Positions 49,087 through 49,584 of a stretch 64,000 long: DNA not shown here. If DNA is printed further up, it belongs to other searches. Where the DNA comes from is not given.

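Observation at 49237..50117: Three tandem paralogous 8-cysteine small proteins with a conserved amphipathic leader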

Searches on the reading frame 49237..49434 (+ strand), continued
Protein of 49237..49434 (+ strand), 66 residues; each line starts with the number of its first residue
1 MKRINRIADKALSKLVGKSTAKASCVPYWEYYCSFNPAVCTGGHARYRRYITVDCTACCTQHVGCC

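Call 43: find_homologous_proteins(query=L006:2932-4785:+, max_evalue=1e-60)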
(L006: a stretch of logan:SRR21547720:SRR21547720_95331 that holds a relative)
Query L006:2932-4785:+ (617 aa): 4690 proteins with E <= 1e-60 among 8000 candidates; the best 120 are listed.
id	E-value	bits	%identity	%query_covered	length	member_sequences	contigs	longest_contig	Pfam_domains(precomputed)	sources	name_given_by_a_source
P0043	0.0e+0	1150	84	99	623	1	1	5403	PF00005.34,PF02463.26,PF13304.13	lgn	-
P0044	8.5e-274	928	67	99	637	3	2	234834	PF00005.34,PF02463.26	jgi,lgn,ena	-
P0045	4.2e-272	922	68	99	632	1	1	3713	PF00005.34,PF02463.26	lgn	-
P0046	1.8e-271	920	66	99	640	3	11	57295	PF00005.34,PF02463.26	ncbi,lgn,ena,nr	ncbi:MAG TPA: ABC transporter ATP-binding protein/permease [Candidatus Stackebrandtia excrementipull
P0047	7.1e-271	918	66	99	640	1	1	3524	PF00005.34,PF02463.26,PF13304.13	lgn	-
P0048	1.4e-270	917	68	99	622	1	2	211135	PF00005.34,PF02463.26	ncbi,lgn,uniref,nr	ncbi:ATP-binding cassette subfamily B protein [Stackebrandtia albiflava]|uniref:ATP-binding cassette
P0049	1.0e-269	914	66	99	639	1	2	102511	PF00005.34,PF02463.26,PF13304.13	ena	-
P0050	4.8e-269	912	67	98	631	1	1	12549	PF00005.34,PF02463.26,PF00664.29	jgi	jgi:ATP-binding cassette subfamily B protein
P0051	1.1e-267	908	66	99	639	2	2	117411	PF00005.34,PF02463.26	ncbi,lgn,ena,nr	ncbi:MAG TPA: ABC transporter ATP-binding protein/permease [Candidatus Stackebrandtia faecavium]|nr:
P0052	2.5e-257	873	64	99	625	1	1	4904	PF00005.34,PF02463.26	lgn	-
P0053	4.2e-254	863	66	95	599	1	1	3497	PF00005.34,PF02463.26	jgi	jgi:ATP-binding cassette subfamily B protein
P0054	6.2e-248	842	65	96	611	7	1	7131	PF00005.34,PF13304.13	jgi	jgi:ATP-binding cassette subfamily B protein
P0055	7.1e-244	829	63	97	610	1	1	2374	PF00005.34,PF02463.26,PF13304.13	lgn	-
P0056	1.8e-243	828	64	98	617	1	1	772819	PF00005.34,PF02463.26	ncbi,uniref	ncbi:ABC transporter ATP-binding protein [Phytomonospora sp. NPDC050363]|uniref:ABC transporter ATP-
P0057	1.2e-239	815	62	99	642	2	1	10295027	PF00005.34,PF02463.26,PF13304.13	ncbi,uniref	ncbi:ABC transporter ATP-binding protein [Streptosporangium sp. CA-135522]|uniref:ABC transporter AT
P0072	1.6e-218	745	58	97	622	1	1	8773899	PF00005.34,PF13304.13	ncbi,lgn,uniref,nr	ncbi:ABC transporter ATP-binding protein [Streptomyces cyanogenus]|uniref:Multidrug export ATP-bindi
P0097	4.7e-204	697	54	97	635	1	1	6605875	PF00005.34,PF13304.13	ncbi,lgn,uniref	ncbi:Vitamin B12 import ATP-binding protein BtuD [Nocardiopsis dassonvillei]|uniref:ABC transporter 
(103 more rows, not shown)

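Call 44: find_encoding_contigs(protein=P0048, flank=10000, max_places=2)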
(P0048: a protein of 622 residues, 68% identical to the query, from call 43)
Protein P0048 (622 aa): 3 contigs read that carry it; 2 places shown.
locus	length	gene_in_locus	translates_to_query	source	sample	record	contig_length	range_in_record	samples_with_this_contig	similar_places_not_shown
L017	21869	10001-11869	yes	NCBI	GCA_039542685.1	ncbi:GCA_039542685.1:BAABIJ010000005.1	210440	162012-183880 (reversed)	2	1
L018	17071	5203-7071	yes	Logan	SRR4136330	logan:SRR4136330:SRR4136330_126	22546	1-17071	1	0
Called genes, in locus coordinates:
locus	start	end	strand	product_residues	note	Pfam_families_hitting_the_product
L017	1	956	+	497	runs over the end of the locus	PF01425:Amidase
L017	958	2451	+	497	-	PF02934:GatB_N, PF02637:GatB_Yqey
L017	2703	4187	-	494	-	PF00149:Metallophos, PF12850:Metallophos_2 (weak)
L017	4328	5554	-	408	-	PF07995:GSDH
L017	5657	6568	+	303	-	PF02826:2-Hacid_dh_C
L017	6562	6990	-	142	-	PF10756:bPH_6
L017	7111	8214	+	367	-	PF15902:Sortilin-Vps10 (faint)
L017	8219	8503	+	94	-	PF02597:ThiS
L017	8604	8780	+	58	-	-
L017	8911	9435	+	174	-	PF07291:MauE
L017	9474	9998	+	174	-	PF00578:AhpC-TSA, PF08534:Redoxin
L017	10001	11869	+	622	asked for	PF00005:ABC_tran, PF02463:SMC_N (faint)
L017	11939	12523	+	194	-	PF00717:Peptidase_S24 (weak), PF10502:Peptidase_S26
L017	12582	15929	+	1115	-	PF00324:AA_permease, PF13520:AA_permease_2, PF13906:AA_permease_C, PF00920:ILVD_EDD_N, PF24877:ILV_EDD_C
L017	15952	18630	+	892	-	PF00990:GGDEF, PF00563:EAL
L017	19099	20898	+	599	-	PF02776:TPP_enzyme_N, PF00205:TPP_enzyme_M, PF02775:TPP_enzyme_C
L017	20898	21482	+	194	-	PF01842:ACT, PF22629:ACT_AHAS_ss, PF13710:ACT_5, PF10369:ALS_ss_C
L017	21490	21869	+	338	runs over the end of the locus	PF02826:2-Hacid_dh_C (weak), PF03446:NAD_binding_2 (weak), PF03807:F420_oxidored (weak), PF07991:KARI_N, PF01450:KARI_C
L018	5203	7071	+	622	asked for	PF00005:ABC_tran, PF02463:SMC_N (faint)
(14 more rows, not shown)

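Call 45: find_encoding_contigs(protein=P0046, flank=10000, max_places=2)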
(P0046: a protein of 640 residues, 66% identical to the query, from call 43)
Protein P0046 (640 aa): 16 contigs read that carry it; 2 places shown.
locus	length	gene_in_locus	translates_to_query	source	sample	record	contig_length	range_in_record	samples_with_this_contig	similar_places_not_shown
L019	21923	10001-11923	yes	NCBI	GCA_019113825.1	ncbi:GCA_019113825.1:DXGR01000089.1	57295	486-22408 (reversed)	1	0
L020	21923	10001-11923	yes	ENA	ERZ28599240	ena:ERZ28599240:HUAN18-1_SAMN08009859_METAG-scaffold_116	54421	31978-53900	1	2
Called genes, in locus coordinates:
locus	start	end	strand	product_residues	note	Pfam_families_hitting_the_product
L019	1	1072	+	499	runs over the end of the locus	PF01425:Amidase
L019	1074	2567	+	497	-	PF02934:GatB_N, PF02637:GatB_Yqey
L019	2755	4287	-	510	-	PF00149:Metallophos, PF12850:Metallophos_2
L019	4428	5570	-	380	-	PF07995:GSDH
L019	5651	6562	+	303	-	PF02826:2-Hacid_dh_C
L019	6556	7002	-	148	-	PF10756:bPH_6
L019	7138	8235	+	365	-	PF15902:Sortilin-Vps10 (faint), PF02012:BNR (faint)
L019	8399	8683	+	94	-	PF02597:ThiS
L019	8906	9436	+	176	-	PF07291:MauE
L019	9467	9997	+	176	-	PF08534:Redoxin (weak)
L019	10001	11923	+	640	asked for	PF00005:ABC_tran, PF02463:SMC_N (faint)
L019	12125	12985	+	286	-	-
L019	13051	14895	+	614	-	PF00920:ILVD_EDD_N, PF24877:ILV_EDD_C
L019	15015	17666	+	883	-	PF08448:PAS_4 (weak), PF08447:PAS_3 (weak), PF00990:GGDEF, PF00563:EAL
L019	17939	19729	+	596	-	PF02776:TPP_enzyme_N, PF00205:TPP_enzyme_M, PF02775:TPP_enzyme_C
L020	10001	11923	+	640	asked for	PF00005:ABC_tran, PF02463:SMC_N (faint)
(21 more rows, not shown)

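Call 49: search_protein_families(library=ncbifam, proteins=[L017:8604-8780:+, L017:8911-9435:+, L017:9474-9998:+, L017:10001-11869:+, L017:11939-12523:+, L017:7111-8214:+, L017:8219-8503:+], max_evalue=0.001)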
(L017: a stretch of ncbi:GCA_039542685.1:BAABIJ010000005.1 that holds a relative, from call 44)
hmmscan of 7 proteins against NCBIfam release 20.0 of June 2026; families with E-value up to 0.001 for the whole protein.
L017:8604-8780:+ (58 aa): 0 families

L017:8911-9435:+ (174 aa): 1 family
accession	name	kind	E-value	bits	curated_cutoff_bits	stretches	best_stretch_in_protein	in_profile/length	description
NF045576.1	BT_3928_fam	equivalog_domain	1.5e-11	44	250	1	10-163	7-160/358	BT_3928 family protein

L017:9474-9998:+ (174 aa): 5 families
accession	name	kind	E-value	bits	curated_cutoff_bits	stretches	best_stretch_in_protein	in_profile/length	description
NF002854.0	PRK03147.1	subfamily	1.3e-09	38.2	170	1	19-167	15-159/176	thiol-disulfide oxidoreductase ResA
TIGR02661.1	MauD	equivalog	5.1e-08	32.6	188.6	1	3-160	1-159/189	methylamine dehydrogenase accessory protein MauD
NF041202.1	StoA_CxxC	exception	5.7e-07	29.6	210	1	49-166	32-150/163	endospore biogenesis thiol-disulfide oxidoreductase StoA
NF047696.1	ThlDiSintTplARhiz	equivalog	7e-05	22.7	230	1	48-116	75-143/219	thiol:disulfide interchange protein TlpA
TIGR00385.1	dsbE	subfamily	0.00025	20.7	123.15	1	21-167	11-157/173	DsbE family thiol:disulfide interchange protein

L017:10001-11869:+ (622 aa): 186 families (the best 25 are shown)
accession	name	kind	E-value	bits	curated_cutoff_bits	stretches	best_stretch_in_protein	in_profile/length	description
TIGR02203.1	MsbA_lipidA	equivalog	1.9e-72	244.5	602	1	93-614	68-570/572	lipid A export permease/ATP-binding protein MsbA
TIGR02204.1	MsbA_rel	hypoth_equivalog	1.6e-69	235.1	780.4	1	163-613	140-575/576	ABC transporter, permease/ATP-binding protein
TIGR01846.1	type_I_sec_HlyB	subfamily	1.1e-68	232.1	725.55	1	156-614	253-693/694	type I secretion system permease/ATPase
TIGR03796.1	NHLM_micro_ABC1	equivalog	1.4e-62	211.9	853.3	1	138-610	254-709/710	NHLP family bacteriocin export ABC transporter peptidase/permease/ATPase subunit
NF045513.1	HepA_fam_ABC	equivalog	9.3e-61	206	725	1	161-613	175-609/610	heterocyst formation ABC transporter subunit HepA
TIGR03375.1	type_I_sec_LssB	subfamily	1.8e-60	205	693.1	1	81-601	190-690/696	type I secretion system permease/ATPase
NF052233.1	CphA_assoc_ABC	equivalog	3.9e-60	204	880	1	285-620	435-750/766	cyanophycin metabolism-associated ABC transporter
NF010178.0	PRK13657.1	equivalog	4.1e-60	203.8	733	1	292-614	265-571/588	glucan ABC transporter ATP-binding protein/ permease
NF008381.0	PRK11176.1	equivalog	1.5e-56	192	867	1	352-614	332-580/582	lipid A ABC transporter ATP-binding protein/permease MsbA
TIGR03797.1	NHLM_micro_ABC2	equivalog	2.3e-54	185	709.4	1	97-613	197-685/686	NHLP bacteriocin export ABC transporter permease/ATPase subunit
TIGR00958.1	3a01208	subfamily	1.3e-53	182.3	874.6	1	358-609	475-710/711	antigen peptide transporter 2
NF008364.0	PRK11160.1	equivalog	1.9e-50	172.1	630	1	161-609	146-571/575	heme ABC transporter ATP-binding protein/permease CydC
TIGR02857.1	CydD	equivalog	1.2e-49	169.7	435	1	349-585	308-529/529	thiol reductant ABC exporter subunit CydD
TIGR01192.1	chvA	subfamily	1.2e-48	166.2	585.4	1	291-611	264-568/585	glucan export ABC transporter ATP-binding protein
TIGR02868.1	CydC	equivalog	2.1e-48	165.3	329.05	1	160-572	132-529/530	thiol reductant ABC exporter subunit CydC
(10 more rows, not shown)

L017:11939-12523:+ (194 aa): 3 families
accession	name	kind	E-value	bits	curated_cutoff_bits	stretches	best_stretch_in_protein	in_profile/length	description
TIGR02227.1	sigpep_I_bact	equivalog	6.7e-13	48.8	47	2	27-105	12-80/162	signal peptidase I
TIGR02754.1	sod_Ni_protease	equivalog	3.1e-10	40.4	63.25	1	37-75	2-43/90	nickel-type superoxide dismutase maturation protease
NF010412.0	PRK13838.1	subfamily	9.5e-05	21.9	186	1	104-149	124-169/177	conjugal transfer pilin processing protease TraF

L017:7111-8214:+ (367 aa): 1 family
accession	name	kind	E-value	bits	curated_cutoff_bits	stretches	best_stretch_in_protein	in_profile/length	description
NF045728.1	glycosyl_F510_1955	equivalog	3.3e-12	46.2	175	0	156-195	138-176/246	F510_1955 family glycosylhydrolase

L017:8219-8503:+ (94 aa): 2 families
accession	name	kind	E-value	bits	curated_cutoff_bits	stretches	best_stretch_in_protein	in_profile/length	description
NF041918.1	SAMP1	equivalog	3.2e-14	53.2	60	1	17-94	14-91/91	ubiquitin-like small modifier protein 1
TIGR01687.1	moaD_arch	subfamily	2.1e-09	37.8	49.5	1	25-94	21-88/88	MoaD family protein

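Call 69: search_protein_families(library=pfam, proteins=[L017:6562-6990:-, L006:2191-2505:-, L001:10452-11417:+], max_evalue=1)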
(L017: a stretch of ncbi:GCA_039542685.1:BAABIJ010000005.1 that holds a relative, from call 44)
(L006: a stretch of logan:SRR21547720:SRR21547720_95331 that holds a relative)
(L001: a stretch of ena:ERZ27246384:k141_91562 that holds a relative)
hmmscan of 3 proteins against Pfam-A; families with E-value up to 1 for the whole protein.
L017:6562-6990:- (142 aa): 1 family
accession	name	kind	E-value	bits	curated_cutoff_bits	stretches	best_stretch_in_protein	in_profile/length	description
PF10756.15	bPH_6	-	6.2e-12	45.8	22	1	69-137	1-71/73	Bacterial PH domain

L006:2191-2505:- (104 aa): 0 families

L001:10452-11417:+ (321 aa): 1 family
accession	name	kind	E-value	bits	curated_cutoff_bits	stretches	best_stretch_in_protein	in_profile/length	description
PF03372.29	Exo_endo_phos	-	3.3e-05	24.2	24.5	1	105-295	27-224/225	Endonuclease/Exonuclease/phosphatase family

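Call 73: find_encoding_contigs(protein=P0072, flank=6000, max_places=1)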
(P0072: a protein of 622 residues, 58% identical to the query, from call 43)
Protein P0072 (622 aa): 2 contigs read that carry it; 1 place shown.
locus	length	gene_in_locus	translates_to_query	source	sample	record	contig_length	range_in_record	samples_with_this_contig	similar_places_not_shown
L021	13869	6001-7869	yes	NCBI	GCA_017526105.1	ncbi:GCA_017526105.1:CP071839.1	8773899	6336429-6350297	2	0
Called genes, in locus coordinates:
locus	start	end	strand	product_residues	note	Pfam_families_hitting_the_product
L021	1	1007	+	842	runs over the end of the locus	PF02687:FtsX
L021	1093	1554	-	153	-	PF00581:Rhodanese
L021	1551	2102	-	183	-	PF05995:CDO_I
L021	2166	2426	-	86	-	-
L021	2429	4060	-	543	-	PF01494:FAD_binding_3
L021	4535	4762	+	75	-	-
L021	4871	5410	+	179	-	PF07291:MauE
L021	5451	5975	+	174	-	PF00578:AhpC-TSA (weak), PF08534:Redoxin (weak)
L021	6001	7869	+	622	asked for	PF00005:ABC_tran, PF13304:AAA_21 (faint)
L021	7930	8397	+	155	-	PF10502:Peptidase_S26, PF00717:Peptidase_S24 (weak)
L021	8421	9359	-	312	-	PF00528:BPD_transp_1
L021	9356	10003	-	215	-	PF00528:BPD_transp_1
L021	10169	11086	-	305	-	PF00497:SBP_bac_3, PF10613:Lig_chan-Glu_bd (faint), PF12974:Phosphonate-bd (weak)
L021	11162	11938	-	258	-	PF00005:ABC_tran, PF02463:SMC_N, PF09818:ABC_ATPase (faint), PF13191:AAA_16 (faint), PF13401:AAA_22 (weak), PF13166:AAA_13 (faint), PF13304:AAA_21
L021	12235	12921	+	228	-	PF00072:Response_reg, PF00486:Trans_reg_C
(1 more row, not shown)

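Call 74: find_encoding_contigs(protein=P0097, flank=6000, max_places=1)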
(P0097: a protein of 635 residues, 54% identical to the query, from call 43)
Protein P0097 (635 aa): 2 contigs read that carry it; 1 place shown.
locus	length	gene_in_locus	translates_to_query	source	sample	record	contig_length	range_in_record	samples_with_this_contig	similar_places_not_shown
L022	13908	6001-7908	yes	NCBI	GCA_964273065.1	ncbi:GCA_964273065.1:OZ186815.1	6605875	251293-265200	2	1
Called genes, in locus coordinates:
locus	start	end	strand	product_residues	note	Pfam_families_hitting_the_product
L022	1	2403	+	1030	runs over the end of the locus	PF00486:Trans_reg_C (weak), PF03704:BTAD, PF13424:TPR_12 (faint), PF13191:AAA_16 (weak), PF25872:HTH_77 (weak)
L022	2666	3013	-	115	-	PF12823:DUF3817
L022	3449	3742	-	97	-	-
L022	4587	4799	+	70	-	-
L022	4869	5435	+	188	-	PF07291:MauE, PF07681:DoxX (weak)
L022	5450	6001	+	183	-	-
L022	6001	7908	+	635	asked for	PF00005:ABC_tran, PF13304:AAA_21 (faint)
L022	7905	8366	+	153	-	PF10502:Peptidase_S26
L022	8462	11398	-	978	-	PF02687:FtsX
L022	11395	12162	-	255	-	PF00005:ABC_tran, PF02463:SMC_N (faint)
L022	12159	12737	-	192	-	PF03551:PadR, PF10400:Vir_act_alpha_C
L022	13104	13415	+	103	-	-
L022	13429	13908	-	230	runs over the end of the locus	PF00440:TetR_N, PF02909:TetR_C_1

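Call 80: predict_structure(alignment_id=A6)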
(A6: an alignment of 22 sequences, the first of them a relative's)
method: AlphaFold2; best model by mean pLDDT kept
length: 66 residues; sequences in the alignment: 22
mean_pLDDT: 78.9   pTM: 0.52
mean pLDDT of the five models: 78.9, 78.0, 77.7, 76.6, 71.0
residues with pLDDT >= 90: 33; 70-90: 10; 50-70: 18; < 50: 5
segments of 3 or more residues with pLDDT < 50: 17-21
pLDDT, mean of each block of 10 residues (from residue 1): 57 52 80 93 93 90 93
secondary structure, 60 per line:
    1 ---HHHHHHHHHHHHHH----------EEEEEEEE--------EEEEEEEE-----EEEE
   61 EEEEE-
elements in order: H4-17 E28-35 E44-51 E57-65

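Call 85: fold_search(model_id=the predicted structure, library=pdb)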
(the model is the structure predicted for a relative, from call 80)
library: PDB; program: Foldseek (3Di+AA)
matches with E <= 10: 138; with E <= 0.001: 0
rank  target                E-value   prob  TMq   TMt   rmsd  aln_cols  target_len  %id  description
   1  8qqu_D                1.0e+00  0.25  0.31  0.04  10.6        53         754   13  Asymetric subunit of E. coli DNA gyrase bound to a linear part of a DNA minicircle (released 2024-04-10)
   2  8qqs_B                1.2e+00  0.21  0.29  0.04  14.2        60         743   12  E. coli DNA gyrase bound to a linear part of a DNA minicircle (released 2024-04-10)
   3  8f5o_B                1.8e+00  0.25  0.32  0.03   4.5        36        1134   14  Structure of Leishmania tarentolae IFT-A (state 1) (released 2022-12-21)
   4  9ggq_B                1.8e+00  0.16  0.29  0.04  14.8        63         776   11  E.coli gyrase holocomplex with cleaved chirally wrapped 217 bp DNA fragment and moxifloxacin (released 2024-09-11)
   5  8qdx_D                1.9e+00  0.16  0.29  0.04  14.1        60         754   12  E. coli DNA gyrase bound to a DNA crossover (released 2024-04-10)
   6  7u65_G                2.0e+00  0.25  0.38  0.31  13.2        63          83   13  Structure of E. coli dGTPase bound to T7 bacteriophage protein Gp1.2 (released 2022-08-31)
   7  8qqi_B                2.0e+00  0.25  0.35  0.08  14.2        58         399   12  E.coli DNA gyrase in complex with 217 bp substrate DNA and LEI-800 (released 2024-06-19)
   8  7jrk_A                2.1e+00  0.41  0.39  0.31   4.2        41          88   10  The Structure of BamE from Pseudomonas aeruginosa (released 2021-10-13)
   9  9nhd_F                2.3e+00  0.16  0.36  0.12  12.3        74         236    9  Cryo-EM structure of SIWI-piRNA-target(49-nt)-GTSF1-Maelstrom complex (conformation 2) (released 2025-09-17)
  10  8bbe_E                2.4e+00  0.23  0.33  0.03   4.0        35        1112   14  Structure of the IFT-A complex; IFT-A2 module (released 2022-12-21)
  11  2w9j_B                2.4e+00  0.21  0.35  0.30  10.4        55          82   18  The crystal structure of SRP14 from the Schizosaccharomyces pombe signal recognition particle (released 2009-02-03)
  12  8qqs_D                2.4e+00  0.14  0.31  0.04  10.6        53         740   13  E. coli DNA gyrase bound to a linear part of a DNA minicircle (released 2024-04-10)
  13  8qdx_B                2.7e+00  0.14  0.28  0.04  17.5        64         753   11  E. coli DNA gyrase bound to a DNA crossover (released 2024-04-10)
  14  3g75_A                2.9e+00  0.21  0.39  0.16   9.9        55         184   16  Crystal structure of Staphylococcus aureus Gyrase B co-complexed with 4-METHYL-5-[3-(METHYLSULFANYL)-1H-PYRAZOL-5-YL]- (released 2010-02-09)
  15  6zqf_UV               2.9e+00  0.11  0.25  0.02  14.6        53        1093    9  Cryo-EM structure of the 90S pre-ribosome from Saccharomyces cerevisiae, state Dis-B (Poly-Ala) (released 2020-09-23)
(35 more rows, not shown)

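Call 89: find_encoding_contigs(protein=P0001, flank=10000, max_places=2)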
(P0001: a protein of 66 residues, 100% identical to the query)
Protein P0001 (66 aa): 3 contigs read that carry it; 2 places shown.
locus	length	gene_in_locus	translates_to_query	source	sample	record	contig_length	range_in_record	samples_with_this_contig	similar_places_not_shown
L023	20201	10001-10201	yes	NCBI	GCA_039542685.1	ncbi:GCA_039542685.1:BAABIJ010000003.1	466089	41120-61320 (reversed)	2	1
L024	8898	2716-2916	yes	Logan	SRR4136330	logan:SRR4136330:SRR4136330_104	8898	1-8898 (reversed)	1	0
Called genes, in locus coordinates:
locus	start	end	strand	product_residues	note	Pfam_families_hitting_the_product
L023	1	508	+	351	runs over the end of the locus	-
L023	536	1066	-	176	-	PF12867:DinB_2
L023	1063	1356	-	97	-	-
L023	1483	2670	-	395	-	PF07690:MFS_1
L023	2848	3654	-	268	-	-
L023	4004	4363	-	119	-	-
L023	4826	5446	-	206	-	-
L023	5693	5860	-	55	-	-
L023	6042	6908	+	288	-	PF01381:HTH_3 (weak), PF13560:HTH_31, PF19054:DUF5753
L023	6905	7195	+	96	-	PF04149:DUF397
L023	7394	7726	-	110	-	-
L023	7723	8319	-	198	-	PF01872:RibD_C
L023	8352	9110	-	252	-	-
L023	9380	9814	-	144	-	-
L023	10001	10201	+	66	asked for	-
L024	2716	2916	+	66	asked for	-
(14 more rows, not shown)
